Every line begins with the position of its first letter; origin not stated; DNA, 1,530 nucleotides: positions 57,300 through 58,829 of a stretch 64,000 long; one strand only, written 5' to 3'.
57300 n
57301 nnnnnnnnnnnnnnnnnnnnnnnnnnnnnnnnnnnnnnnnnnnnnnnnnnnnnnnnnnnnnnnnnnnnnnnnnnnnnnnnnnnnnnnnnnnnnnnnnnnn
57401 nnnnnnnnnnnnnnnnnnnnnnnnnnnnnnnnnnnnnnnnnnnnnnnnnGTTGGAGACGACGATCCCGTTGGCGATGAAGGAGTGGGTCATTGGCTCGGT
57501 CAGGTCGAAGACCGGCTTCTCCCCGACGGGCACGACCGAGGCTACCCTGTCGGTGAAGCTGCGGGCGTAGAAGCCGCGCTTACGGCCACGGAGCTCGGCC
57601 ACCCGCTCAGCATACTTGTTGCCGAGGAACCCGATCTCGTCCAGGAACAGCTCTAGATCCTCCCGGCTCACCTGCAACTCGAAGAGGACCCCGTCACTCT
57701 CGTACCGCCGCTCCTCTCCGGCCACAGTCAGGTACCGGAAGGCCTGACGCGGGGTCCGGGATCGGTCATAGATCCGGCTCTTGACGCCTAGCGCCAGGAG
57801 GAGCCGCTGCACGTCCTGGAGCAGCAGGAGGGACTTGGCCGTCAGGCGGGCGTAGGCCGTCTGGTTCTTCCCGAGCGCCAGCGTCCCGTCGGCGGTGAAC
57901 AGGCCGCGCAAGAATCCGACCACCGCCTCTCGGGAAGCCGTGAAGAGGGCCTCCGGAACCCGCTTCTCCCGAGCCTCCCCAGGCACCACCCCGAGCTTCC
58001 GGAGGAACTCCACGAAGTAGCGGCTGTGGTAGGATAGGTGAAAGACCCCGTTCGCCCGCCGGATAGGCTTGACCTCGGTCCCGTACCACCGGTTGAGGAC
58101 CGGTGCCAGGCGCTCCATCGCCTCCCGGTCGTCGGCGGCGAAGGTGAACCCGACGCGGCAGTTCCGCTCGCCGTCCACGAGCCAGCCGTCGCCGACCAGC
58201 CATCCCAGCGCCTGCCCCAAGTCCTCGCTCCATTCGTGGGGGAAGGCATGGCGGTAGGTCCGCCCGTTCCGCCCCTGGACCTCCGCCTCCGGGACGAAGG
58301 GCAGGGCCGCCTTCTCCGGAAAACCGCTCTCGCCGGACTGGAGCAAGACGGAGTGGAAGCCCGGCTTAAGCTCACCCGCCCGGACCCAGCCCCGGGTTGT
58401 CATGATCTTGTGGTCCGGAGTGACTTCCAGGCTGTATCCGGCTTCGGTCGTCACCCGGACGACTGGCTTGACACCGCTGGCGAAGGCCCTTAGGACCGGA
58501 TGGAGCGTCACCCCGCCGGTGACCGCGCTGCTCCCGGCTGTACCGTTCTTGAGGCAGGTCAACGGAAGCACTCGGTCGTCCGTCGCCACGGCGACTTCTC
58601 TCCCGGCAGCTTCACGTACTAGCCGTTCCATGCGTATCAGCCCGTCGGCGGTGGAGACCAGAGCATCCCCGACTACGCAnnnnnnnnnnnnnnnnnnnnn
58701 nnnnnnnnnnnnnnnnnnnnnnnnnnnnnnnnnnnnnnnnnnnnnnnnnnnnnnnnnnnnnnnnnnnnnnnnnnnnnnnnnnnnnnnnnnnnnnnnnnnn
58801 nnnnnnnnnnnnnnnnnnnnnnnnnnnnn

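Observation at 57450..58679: Intein with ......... endonuclease interrupting class II RNR at the catalytic NPC|GE motif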

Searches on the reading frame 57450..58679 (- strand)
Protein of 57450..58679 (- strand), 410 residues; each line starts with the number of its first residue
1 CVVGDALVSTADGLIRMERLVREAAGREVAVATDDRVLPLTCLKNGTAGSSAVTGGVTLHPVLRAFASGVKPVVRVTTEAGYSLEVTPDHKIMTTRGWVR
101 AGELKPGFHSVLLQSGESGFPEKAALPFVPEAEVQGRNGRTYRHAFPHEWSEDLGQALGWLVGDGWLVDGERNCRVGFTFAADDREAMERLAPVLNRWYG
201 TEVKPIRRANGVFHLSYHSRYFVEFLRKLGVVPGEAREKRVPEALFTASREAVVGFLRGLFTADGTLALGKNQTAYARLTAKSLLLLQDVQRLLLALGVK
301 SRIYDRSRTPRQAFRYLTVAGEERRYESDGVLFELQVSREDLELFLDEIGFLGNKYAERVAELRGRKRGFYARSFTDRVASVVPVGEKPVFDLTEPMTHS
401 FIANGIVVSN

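Call 4: search_protein_families(library=pfam, proteins=[window:57450-58679:-], max_evalue=0.1)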
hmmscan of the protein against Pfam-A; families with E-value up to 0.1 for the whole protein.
window:57450-58679:- (410 aa): 2 families
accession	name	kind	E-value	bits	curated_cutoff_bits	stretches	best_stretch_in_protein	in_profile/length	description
PF14528.11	LAGLIDADG_3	-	8.6e-19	68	22.5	1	252-350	2-82/82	LAGLIDADG-like domain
PF14890.11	Intein_splicing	-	1e-10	42.1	35.8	1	62-410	38-155/155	Intein splicing domain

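Call 5: search_protein_families(library=ncbifam, proteins=[window:57450-58679:-], max_evalue=0.1)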
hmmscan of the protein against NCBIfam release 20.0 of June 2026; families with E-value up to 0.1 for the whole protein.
window:57450-58679:- (410 aa): 16 families
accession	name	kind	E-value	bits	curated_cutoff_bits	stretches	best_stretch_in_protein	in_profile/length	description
NF006207.0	PRK08332.1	equivalog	1.1e-41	142.2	2400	1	66-409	941-1240/1684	vitamin B12-dependent ribonucleotide reductase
NF005852.0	PRK07773.1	equivalog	3.4e-31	108.3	780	3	224-323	583-685/886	replicative DNA helicase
NF011418.0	PRK14845.1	equivalog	1.8e-16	59.1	756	1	73-362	93-310/1049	translation initiation factor IF-2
NF038162.1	RtcB_rel_intein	exception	2.6e-13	48.9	1150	1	72-323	149-433/961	intein-containing RtcB family protein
NF007072.0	PRK09519.1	equivalog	3e-12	45.7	1024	1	52-371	286-580/790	intein-containing recombinase RecA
NF038098.1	GyrA_w_intein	exception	7.2e-11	40.7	1850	1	229-308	312-391/1232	intein-containing DNA gyrase subunit A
NF011303.0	PRK14715.1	equivalog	1.7e-10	38.7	1585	1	156-367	1122-1325/1627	DNA-directed DNA polymerase II large subunit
NF045703.1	rSAM_Tes_intein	exception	2.4e-10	38.9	1700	1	137-410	354-610/1040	tetraether lipid synthase Tes, intein-containing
TIGR01445.1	intein_Nterm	domain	2.8e-10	41.1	24.5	1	1-94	1-83/83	intein N-terminal splicing region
NF011287.0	PRK14698.1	equivalog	3.3e-10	38.6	1238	1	1-316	241-546/1017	V-type ATP synthase subunit A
NF003158.0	PRK04132.1-3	equivalog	7.8e-06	23.2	1750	1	71-117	702-747/1437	replication factor C small subunit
NF038136.1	rSAM_Rv_intein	exception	9.9e-05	21.4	700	1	67-243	123-211/574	intein-containing Rv2578c family radical SAM protein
NF003157.0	PRK04132.1-2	equivalog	0.00024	19.1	1103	1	148-267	166-280/864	replication factor C small subunit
TIGR01443.1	intein_Cterm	domain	0.00037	20.7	15.6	1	389-410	1-23/24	intein C-terminal splicing region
NF011491.0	PRK14898.1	equivalog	0.002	16.2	783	1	215-294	302-375/860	DNA-directed RNA polymerase subunit A''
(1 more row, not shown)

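Call 6: search_solved_structures(query=window:57450-58679:-, max_evalue=0.01, show_alignments=3)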
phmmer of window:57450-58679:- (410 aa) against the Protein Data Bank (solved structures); distinct sequences matched with E-value up to 0.01: 21.
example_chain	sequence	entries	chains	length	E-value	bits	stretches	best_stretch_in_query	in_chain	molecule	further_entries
4o1r_A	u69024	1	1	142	2.5e-13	53.1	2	62-115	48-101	Replicative DNA helicase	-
7qsu_A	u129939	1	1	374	4.4e-09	39.1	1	4-335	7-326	V-ATPase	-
7qss_A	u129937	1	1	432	7e-09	38.4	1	4-332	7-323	V-type ATP synthase alpha chain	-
2imz_A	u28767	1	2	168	3.1e-08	36.3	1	52-131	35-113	Endonuclease PI-MtuI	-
2in0_A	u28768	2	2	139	9.1e-08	34.8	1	52-113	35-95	Endonuclease PI-MtuI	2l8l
1mi8_A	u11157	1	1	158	1.1e-07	34.4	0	61-118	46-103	DnaB intein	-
5k08_A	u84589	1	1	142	2.3e-07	33.4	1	52-113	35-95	RecA mini intein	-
2in9_A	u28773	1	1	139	2.4e-07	33.4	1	52-113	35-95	Endonuclease PI-MtuI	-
3igd_A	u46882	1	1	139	2.4e-07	33.4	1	52-112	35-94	Endonuclease PI-MtuI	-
5i0a_A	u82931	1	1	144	2.4e-07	33.4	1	52-113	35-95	Intein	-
6frh_A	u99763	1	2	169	3.5e-07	32.8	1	61-120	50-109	Replicative DNA helicase,Replicative DNA helicase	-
6frg_A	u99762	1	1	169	3.5e-07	32.8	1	61-120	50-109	Replicative DNA helicase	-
3ifj_A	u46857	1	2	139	5.4e-07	32.2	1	52-113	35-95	Endonuclease PI-MtuI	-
2in8_A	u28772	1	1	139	5.8e-07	32.1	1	52-110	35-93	Endonuclease PI-MtuI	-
4e2u_A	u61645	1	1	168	2e-06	30.3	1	67-126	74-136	Pho radA intein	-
2cw7_A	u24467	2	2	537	2.2e-06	30.2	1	148-301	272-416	Endonuclease PI-PkoII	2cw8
1dq3_A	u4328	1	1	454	0.001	21.4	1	191-344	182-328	ENDONUCLEASE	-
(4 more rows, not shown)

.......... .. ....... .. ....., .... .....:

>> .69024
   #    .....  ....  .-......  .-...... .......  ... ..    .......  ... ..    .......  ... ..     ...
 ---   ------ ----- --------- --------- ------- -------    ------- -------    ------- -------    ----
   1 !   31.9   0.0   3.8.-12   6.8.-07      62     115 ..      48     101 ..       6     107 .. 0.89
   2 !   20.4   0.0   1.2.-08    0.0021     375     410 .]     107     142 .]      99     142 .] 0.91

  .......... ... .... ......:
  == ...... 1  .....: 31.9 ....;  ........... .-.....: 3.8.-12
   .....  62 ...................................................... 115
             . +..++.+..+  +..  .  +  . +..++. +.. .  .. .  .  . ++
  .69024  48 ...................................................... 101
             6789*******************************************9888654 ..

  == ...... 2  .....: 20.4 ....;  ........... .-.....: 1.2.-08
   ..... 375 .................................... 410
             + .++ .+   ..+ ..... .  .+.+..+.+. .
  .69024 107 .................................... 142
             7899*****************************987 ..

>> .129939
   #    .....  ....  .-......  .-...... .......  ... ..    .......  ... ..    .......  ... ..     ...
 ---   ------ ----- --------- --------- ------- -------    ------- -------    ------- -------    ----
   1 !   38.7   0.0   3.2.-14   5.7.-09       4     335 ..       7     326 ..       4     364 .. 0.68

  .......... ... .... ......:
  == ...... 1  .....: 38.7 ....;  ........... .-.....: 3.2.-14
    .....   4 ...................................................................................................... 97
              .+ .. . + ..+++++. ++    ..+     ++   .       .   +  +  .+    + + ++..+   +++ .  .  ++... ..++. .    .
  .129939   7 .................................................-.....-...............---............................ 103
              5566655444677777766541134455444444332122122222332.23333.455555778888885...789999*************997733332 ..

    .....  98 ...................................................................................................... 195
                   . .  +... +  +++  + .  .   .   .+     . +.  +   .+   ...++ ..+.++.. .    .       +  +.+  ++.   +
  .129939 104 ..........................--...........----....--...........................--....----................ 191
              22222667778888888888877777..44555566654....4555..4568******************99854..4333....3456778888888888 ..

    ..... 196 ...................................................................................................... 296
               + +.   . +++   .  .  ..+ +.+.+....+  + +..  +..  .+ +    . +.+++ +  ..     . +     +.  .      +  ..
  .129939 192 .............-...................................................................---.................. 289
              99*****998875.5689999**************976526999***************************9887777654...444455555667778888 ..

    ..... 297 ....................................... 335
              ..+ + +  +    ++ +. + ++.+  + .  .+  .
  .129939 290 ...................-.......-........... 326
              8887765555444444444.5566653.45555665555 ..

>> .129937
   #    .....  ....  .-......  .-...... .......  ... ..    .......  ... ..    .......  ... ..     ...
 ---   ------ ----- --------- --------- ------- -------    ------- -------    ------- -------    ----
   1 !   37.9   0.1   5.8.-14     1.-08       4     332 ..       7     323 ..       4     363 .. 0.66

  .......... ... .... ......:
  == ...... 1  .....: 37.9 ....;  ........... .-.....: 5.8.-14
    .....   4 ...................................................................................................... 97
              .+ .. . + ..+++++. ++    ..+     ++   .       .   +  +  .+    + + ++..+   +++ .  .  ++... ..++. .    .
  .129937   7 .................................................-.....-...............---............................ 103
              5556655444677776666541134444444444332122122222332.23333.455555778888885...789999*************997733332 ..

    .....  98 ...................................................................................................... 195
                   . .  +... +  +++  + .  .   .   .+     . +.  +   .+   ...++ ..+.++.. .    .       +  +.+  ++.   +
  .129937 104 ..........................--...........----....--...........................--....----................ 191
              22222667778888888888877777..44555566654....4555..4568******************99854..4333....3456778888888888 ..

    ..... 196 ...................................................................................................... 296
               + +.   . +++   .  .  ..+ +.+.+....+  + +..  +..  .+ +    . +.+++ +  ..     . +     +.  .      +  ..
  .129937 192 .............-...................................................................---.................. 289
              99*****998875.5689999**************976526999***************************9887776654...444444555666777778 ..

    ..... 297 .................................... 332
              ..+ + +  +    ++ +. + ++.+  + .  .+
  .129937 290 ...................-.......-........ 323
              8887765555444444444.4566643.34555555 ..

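Call 10: find_homologous_proteins(query=window:57450-58679:-, max_evalue=0.00001)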
Query window:57450-58679:- (410 aa): 69 proteins with E <= 0.00001 among 8000 candidates.
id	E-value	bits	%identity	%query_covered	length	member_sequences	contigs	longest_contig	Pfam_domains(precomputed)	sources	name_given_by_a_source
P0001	7.2e-105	369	50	92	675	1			PF02867.21,PF00317.27,PF14528.12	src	-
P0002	6.0e-103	363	50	87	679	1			PF02867.21,PF14528.12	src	-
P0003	1.1e-101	359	44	100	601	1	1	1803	PF02867.21,PF14528.12,PF14890.12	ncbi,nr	ncbi:MAG: ribonucleoside reductase class II, partial [Candidatus Omnitrophica bacterium]|nr:ribonucl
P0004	6.0e-101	357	49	92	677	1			PF02867.21,PF00317.27,PF14528.12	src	-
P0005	1.1e-99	352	48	92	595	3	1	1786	PF02867.21,PF14528.12,PF14890.12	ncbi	ncbi:MAG: LAGLIDADG family homing endonuclease, partial [Candidatus Thermoplasmatota archaeon]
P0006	1.5e-96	342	50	82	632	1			PF02867.21,PF00317.27,PF14528.12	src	-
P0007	2.9e-95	338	42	99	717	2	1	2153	PF01408.29,PF02867.21,PF14528.12,PF14890.12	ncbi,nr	ncbi:MAG: Gfo/Idh/MocA family oxidoreductase, partial [Candidatus Levybacteria bacterium]|nr:Gfo/Idh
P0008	7.7e-95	336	49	86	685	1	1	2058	PF02867.21,PF14528.12,PF14890.12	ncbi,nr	ncbi:TPA: ribonucleoside reductase class II, partial [Candidatus Poribacteria bacterium]|nr:ribonucl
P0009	9.8e-95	336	46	87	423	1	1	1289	PF02867.21,PF14528.12,PF14890.12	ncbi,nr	ncbi:MAG TPA: LAGLIDADG family homing endonuclease, partial [Candidatus Goldiibacteriota bacterium]|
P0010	3.7e-90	321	48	85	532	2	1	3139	PF02867.21,PF14528.12,PF14890.12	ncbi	ncbi:MAG: hypothetical protein E6K16_08220, partial [Methanobacteriota archaeon]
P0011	1.3e-84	303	56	62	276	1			PF14528.12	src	-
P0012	4.1e-84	301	53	72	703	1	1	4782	PF02867.21,PF14528.12,PF12637.15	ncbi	ncbi:MAG: ribonucleoside reductase class II, partial [Methanobacteriota archaeon]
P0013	8.5e-80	287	48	74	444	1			PF02867.21,PF14528.12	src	-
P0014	2.3e-78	282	50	66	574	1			PF02867.21,PF00317.27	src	-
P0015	8.2e-77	277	50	65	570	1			PF02867.21,PF00317.27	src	-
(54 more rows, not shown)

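Call 38: predict_structure(alignment_id=A2)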
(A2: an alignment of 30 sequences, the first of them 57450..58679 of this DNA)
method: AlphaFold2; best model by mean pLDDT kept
length: 410 residues; sequences in the alignment: 30
mean_pLDDT: 91.7   pTM: 0.92
mean pLDDT of the five models: 91.7, 90.9, 90.2, 89.8, 89.2
residues with pLDDT >= 90: 316; 70-90: 69; 50-70: 19; < 50: 6
segments of 3 or more residues with pLDDT < 50: 46-51
pLDDT, mean of each block of 10 residues (from residue 1): 96 96 84 86 51 78 92 98 98 95 98 95 93 87 95 98 95 93 96 97 95 95 95 92 97 98 94 88 97 97 94 86 87 94 95 93 78 90 98 78 95
secondary structure, 60 per line:
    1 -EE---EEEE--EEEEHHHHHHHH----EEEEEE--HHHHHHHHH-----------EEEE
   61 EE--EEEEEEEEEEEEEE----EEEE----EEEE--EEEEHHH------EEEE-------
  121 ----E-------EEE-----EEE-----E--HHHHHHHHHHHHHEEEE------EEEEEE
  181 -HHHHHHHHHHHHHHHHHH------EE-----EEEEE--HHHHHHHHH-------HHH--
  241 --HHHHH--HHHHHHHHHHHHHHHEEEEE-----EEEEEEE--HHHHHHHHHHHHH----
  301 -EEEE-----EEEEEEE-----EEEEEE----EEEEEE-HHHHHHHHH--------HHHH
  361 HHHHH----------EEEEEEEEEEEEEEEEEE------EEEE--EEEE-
elements in order: E7-10 E13-16 H17-24 E29-34 H37-45 E57-62 E65-78 E83-86 E91-94 E97-100 E110-113 E133-135 E141-143 H152-164 E165-168 E175-180 H182-199 E213-217 H220-228 H243-247 H250-264 E265-269 E275-281 H284-296 E302-305 E311-317 E323-328 E333-338 H340-348 H357-365 E376-393 E400-403 E406-409

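Call 40: fold_search(model_id=the predicted structure, library=pdb)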
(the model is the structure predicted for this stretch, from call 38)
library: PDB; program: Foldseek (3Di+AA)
matches with E <= 10: 668; with E <= 0.001: 81
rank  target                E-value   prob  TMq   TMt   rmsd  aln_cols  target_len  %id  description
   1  7qsu                  5.3e-21  1.00  0.60  0.66   6.7       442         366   20  Crystal structure of homing endonuclease-associated TliVMA intein (C1A, d333-339) (released 2022-03-30)
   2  7qss                  6.5e-20  1.00  0.63  0.60   9.7       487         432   18  Crystal structure of homing endonuclease-associated TliVMA intein (C1A) (released 2022-03-30)
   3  7qst                  8.5e-18  1.00  0.56  0.62   9.2       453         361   18  Crystal structure of homing endonuclease-associated PhoVMA intein (C1A) (released 2022-03-30)
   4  1dq3                  1.3e-16  1.00  0.57  0.52   9.1       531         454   15  CRYSTAL STRUCTURE OF AN ARCHAEAL INTEIN-ENCODED HOMING ENDONUCLEASE PI-PFUI (released 2000-07-05)
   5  2cw7                  2.5e-16  1.00  0.55  0.43  11.9       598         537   14  Crystal structure of intein homing endonuclease II (released 2006-04-18)
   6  1ef0_A                6.3e-13  1.00  0.48  0.47  19.5       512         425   13  CRYSTAL STRUCTURE OF PI-SCEI MINIPRECURSOR (released 2000-06-07)
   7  1dfa                  3.4e-12  1.00  0.46  0.47  21.0       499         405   13  CRYSTAL STRUCTURE OF PI-SCEI IN C2 SPACE GROUP (released 1999-12-08)
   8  1vde_B                4.5e-12  1.00  0.50  0.48  19.4       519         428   11  PI-SCEI, A HOMING ENDONUCLEASE WITH PROTEIN SPLICING ACTIVITY (released 1998-04-08)
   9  1vde_A                7.6e-12  1.00  0.49  0.47  18.3       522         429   12  PI-SCEI, A HOMING ENDONUCLEASE WITH PROTEIN SPLICING ACTIVITY (released 1998-04-08)
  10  1lwt_A                1.1e-11  1.00  0.47  0.44  19.8       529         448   11  Crystal structure of the intein homing endonuclease PI-SceI bound to its substrate DNA (Ca2+ free) (released 2002-09-27)
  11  1um2_B                1.4e-11  1.00  0.49  0.48  20.4       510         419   13  Crystal Structure of the Vma1-Derived Endonuclease with the Ligated Extein Segment (released 2004-09-22)
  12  1lws_A                2.6e-11  1.00  0.47  0.46  18.5       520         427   12  Crystal structure of the intein homing endonuclease PI-SceI bound to its recognition sequence (released 2002-09-27)
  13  1um2_A                1.3e-10  1.00  0.45  0.45  20.3       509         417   12  Crystal Structure of the Vma1-Derived Endonuclease with the Ligated Extein Segment (released 2004-09-22)
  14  1jva_B                3.1e-10  1.00  0.48  0.46  20.2       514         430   12  CRYSTAL STRUCTURE OF THE VMA1-DERIVED ENDONUCLEASE BEARING THE N AND C EXTEIN PROPEPTIDES (released 2002-08-29)
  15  1jva_A                7.5e-10  1.00  0.45  0.44  20.4       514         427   12  CRYSTAL STRUCTURE OF THE VMA1-DERIVED ENDONUCLEASE BEARING THE N AND C EXTEIN PROPEPTIDES (released 2002-08-29)
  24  4o1r                  3.6e-06  1.00  0.22  0.61   4.1       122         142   26  Crystal structure of NpuDnaB intein (released 2014-03-19)
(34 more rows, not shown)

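Call 42: search_dna_similar(query=window:57450-58679:-, collection=phages, mode=protein, max_rows=15)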
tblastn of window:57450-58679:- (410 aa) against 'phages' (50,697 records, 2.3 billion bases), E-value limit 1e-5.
Records with a match: 10; places in all: 10; records where one place covers at least 80% of the query: 8.
Best place of each record, by identity: <60% 10.
By first word of the organism name: Mycobacterium 5; Bacillus 3; Bacteriophage 1; Dulem 1.
By host as written in the record: Mycobacterium smegmatis mc2 155 5; Bacillus megaterium 2; - 1; Bacillus subtilis subsp. subtilis str. 168 1; Varecia variegata 1.
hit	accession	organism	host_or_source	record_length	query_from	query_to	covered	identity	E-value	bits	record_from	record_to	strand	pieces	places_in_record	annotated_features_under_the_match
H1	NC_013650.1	Mycobacterium phage ET08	Mycobacterium smegmatis mc2 155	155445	73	410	82%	25.9%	3e-9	66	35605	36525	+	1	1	79: portal protein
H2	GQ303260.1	Mycobacterium phage ET08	Mycobacterium smegmatis mc2 155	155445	73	410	82%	25.9%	3e-9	66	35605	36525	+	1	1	79: hypothetical protein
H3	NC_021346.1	Mycobacterium phage Gizmo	Mycobacterium smegmatis mc2 155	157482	73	410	82%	25.9%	3e-9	66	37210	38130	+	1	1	94: portal protein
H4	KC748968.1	Mycobacterium phage Gizmo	Mycobacterium smegmatis mc2 155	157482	73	410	82%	25.9%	3e-9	66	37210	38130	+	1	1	94: portal protein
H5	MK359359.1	Mycobacterium phage Colt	Mycobacterium smegmatis mc2 155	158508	73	410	82%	25.9%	3e-9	65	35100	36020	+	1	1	80: portal protein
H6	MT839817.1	Bacteriophage sp.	human fecal samples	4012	33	410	92%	22.5%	9e-11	70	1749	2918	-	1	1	record has no annotation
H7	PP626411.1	Bacillus phage fHSPT3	Bacillus subtilis subsp. subtilis str. ...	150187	1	410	100%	20.0%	4e-10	68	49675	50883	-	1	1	hypothetical protein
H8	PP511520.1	Dulem virus 41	Varecia variegata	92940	44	410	90%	21.4%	1e-10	70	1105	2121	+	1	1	terminase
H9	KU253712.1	Bacillus phage Eldridge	Bacillus megaterium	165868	98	410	76%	24.4%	9e-12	73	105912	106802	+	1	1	DNA polymerase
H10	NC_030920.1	Bacillus phage Eldridge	Bacillus megaterium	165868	98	410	76%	24.4%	9e-12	73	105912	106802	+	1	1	DNA polymerase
